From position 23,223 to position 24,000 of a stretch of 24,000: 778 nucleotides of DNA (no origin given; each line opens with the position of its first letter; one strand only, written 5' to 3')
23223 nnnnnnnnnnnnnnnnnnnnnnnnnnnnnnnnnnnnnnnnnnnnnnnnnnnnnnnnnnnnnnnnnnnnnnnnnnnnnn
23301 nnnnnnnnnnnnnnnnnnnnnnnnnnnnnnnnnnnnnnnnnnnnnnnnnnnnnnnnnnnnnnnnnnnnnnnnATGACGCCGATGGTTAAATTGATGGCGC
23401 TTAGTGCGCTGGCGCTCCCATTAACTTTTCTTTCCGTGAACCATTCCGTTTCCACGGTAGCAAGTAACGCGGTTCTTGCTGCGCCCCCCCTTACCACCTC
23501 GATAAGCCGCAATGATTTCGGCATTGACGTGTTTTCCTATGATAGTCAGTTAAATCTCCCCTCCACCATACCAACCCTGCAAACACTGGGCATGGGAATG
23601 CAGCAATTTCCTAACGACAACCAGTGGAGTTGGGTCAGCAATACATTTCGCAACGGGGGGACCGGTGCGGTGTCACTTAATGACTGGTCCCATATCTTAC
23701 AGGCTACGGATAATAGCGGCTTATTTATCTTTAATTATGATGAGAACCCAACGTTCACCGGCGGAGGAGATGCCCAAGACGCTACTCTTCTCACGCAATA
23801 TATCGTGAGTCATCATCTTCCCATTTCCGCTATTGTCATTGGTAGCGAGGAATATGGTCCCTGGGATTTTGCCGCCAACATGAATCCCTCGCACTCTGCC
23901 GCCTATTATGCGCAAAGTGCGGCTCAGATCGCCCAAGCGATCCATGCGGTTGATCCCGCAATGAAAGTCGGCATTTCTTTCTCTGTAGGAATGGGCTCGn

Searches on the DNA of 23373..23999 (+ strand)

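Call 14: search_rna_families(sources=[L001, L002, L003, L005, L006, L007], threshold=gathering, show_alignments=2)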
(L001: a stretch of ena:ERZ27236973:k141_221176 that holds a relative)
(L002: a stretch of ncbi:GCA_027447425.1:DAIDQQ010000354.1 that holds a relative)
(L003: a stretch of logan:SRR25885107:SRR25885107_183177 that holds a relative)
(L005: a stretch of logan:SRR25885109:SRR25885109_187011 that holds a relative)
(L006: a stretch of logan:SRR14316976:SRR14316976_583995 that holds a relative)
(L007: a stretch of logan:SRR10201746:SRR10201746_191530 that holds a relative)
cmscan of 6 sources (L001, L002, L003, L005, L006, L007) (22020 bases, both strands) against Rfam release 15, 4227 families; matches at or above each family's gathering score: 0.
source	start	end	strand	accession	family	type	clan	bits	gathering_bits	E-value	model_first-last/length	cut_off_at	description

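Call 16: search_rna_families(sources=[L009, L010, L011, L012, L013, L014, L015, L016, L017, L018, L019, L020, L021, L022], threshold=gathering, show_alignments=0)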
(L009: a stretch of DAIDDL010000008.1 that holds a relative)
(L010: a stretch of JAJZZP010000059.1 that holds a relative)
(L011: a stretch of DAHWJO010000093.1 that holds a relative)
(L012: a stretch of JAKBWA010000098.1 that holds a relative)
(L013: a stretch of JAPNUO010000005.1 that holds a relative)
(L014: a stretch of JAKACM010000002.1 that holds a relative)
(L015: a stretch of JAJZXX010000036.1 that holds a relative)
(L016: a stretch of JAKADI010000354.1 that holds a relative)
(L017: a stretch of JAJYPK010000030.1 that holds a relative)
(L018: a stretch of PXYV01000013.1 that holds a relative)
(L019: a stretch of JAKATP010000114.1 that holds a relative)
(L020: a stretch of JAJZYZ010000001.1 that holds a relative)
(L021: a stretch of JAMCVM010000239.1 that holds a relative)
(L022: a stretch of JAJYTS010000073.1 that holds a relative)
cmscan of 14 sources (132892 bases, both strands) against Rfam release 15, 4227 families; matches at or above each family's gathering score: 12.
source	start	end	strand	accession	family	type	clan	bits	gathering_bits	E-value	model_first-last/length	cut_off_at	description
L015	2476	2562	+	RF01051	c-di-GMP-I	Cis-reg; riboswitch;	CL00126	80.5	35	6.5e-14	1-87/87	no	c-di-GMP-I riboswitch aptamer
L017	523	610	+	RF01051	c-di-GMP-I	Cis-reg; riboswitch;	CL00126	77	35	4.6e-13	1-87/87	no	c-di-GMP-I riboswitch aptamer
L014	5825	5911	+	RF01051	c-di-GMP-I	Cis-reg; riboswitch;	CL00126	76.7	35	5.4e-13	1-87/87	no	c-di-GMP-I riboswitch aptamer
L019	218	303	+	RF01051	c-di-GMP-I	Cis-reg; riboswitch;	CL00126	75.3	35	1.2e-12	1-87/87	no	c-di-GMP-I riboswitch aptamer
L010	3847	3934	+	RF01051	c-di-GMP-I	Cis-reg; riboswitch;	CL00126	74.4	35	2e-12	1-87/87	no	c-di-GMP-I riboswitch aptamer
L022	1725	1811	+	RF01051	c-di-GMP-I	Cis-reg; riboswitch;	CL00126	73.7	35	2.9e-12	1-87/87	no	c-di-GMP-I riboswitch aptamer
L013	5723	5807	+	RF01051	c-di-GMP-I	Cis-reg; riboswitch;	CL00126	72.2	35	6.9e-12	1-87/87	no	c-di-GMP-I riboswitch aptamer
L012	5803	5890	+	RF01051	c-di-GMP-I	Cis-reg; riboswitch;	CL00126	71.9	35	8.3e-12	1-87/87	no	c-di-GMP-I riboswitch aptamer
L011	2999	3086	+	RF01051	c-di-GMP-I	Cis-reg; riboswitch;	CL00126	68.4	35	5.6e-11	1-87/87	no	c-di-GMP-I riboswitch aptamer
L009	5832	5921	+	RF01051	c-di-GMP-I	Cis-reg; riboswitch;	CL00126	67.7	35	8.6e-11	1-87/87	no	c-di-GMP-I riboswitch aptamer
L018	5714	5797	+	RF03167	c-di-GMP-I-GGC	Cis-reg; riboswitch;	CL00126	64.9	59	9.6e-13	1-80/80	no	c-di-GMP-I-GGC riboswitch aptamer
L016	2247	2331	+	RF03167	c-di-GMP-I-GGC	Cis-reg; riboswitch;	CL00126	64.8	59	1e-12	1-80/80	no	c-di-GMP-I-GGC riboswitch aptamer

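Call 48: search_rna_families(source=L018, start=5650, end=5860, threshold=evalue, max_evalue=0.001, show_alignments=3)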
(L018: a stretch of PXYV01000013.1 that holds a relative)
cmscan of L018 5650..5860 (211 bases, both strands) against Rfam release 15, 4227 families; matches with E-value up to 0.001: 1.
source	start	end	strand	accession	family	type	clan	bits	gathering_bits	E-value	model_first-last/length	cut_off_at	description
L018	5714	5797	+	RF03167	c-di-GMP-I-GGC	Cis-reg; riboswitch;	CL00126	64.9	59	1.5e-15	1-80/80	no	c-di-GMP-I-GGC riboswitch aptamer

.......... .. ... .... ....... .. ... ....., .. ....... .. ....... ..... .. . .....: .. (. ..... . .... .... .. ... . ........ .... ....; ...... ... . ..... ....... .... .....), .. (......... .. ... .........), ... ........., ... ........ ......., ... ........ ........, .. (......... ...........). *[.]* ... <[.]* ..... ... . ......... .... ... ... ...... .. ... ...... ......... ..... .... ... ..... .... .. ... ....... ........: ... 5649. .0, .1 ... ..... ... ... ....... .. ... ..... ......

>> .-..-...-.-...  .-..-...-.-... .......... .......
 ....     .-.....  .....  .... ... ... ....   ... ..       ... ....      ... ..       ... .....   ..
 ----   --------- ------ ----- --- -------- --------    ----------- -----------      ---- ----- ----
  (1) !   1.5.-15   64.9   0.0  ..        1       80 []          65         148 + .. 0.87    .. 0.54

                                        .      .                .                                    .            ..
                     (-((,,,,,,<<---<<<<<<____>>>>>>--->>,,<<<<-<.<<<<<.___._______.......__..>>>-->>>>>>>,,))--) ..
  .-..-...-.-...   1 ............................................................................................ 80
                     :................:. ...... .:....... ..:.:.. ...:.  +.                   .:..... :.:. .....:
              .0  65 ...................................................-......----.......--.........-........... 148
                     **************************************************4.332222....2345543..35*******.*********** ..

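Call 49: search_rna_families(source=L022, start=1660, end=1880, threshold=evalue, max_evalue=0.001, show_alignments=3)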
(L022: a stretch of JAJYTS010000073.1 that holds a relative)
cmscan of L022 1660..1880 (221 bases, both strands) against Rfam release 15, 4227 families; matches with E-value up to 0.001: 1.
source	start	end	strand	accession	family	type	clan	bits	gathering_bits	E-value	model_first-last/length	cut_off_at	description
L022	1725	1811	+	RF01051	c-di-GMP-I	Cis-reg; riboswitch;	CL00126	73.7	35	4.9e-15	1-87/87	no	c-di-GMP-I riboswitch aptamer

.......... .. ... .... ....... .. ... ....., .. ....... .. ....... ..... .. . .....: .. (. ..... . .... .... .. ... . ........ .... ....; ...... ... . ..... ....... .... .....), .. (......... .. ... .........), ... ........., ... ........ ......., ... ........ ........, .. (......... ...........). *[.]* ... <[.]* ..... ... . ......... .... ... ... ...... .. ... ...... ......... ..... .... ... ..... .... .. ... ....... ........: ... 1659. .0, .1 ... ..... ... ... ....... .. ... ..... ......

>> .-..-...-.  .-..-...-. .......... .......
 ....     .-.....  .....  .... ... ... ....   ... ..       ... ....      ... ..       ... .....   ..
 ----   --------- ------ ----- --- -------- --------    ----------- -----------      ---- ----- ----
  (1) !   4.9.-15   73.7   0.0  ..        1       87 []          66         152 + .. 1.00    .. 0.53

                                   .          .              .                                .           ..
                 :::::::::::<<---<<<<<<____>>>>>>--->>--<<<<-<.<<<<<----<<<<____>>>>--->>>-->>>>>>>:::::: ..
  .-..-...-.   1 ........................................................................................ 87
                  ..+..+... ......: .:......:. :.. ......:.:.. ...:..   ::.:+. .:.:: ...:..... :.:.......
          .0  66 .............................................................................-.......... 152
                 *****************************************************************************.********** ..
